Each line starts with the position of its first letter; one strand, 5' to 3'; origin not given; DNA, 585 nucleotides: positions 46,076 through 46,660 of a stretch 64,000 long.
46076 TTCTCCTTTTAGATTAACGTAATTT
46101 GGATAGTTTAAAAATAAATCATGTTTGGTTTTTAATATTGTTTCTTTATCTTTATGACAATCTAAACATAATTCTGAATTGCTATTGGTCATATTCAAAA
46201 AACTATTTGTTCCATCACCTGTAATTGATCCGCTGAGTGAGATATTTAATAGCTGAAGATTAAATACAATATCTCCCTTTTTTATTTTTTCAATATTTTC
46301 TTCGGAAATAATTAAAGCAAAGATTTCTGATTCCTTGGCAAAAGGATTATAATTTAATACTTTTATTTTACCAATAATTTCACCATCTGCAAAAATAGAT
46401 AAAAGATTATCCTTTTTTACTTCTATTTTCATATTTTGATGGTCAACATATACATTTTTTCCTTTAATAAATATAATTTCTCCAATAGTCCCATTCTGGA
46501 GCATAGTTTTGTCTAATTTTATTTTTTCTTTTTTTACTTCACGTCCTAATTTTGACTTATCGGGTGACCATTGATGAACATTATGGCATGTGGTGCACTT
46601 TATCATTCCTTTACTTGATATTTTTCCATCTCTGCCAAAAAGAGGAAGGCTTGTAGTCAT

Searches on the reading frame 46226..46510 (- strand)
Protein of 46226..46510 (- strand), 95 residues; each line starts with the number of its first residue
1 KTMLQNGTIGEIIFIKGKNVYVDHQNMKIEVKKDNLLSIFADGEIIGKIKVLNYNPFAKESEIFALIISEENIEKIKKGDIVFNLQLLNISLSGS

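Call 76: search_protein_families(library=pfam, proteins=[window:46226-46510:-], max_evalue=10)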
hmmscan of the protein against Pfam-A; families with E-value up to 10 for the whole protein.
seq(95 aa): 2 families
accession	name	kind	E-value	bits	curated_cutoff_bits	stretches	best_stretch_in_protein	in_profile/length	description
PF20297.4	MSSS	-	0.011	15.8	26.8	1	7-36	11-42/42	MutS2 and Smr-associated SH3 domain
PF02699.20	YajC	-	0.45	10.9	28.2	1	3-34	42-74/78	Preprotein translocase subunit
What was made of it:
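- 46205..46492 (-): Haem-free insert of about 95 aa inside the cytochrome module (aa ~425-520). It is conserved in the family (N473, P474 and G497 invariant). The only Pfam hint is a sub-threshold SH3-like match, MSSS, E=0.011 (call 76).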
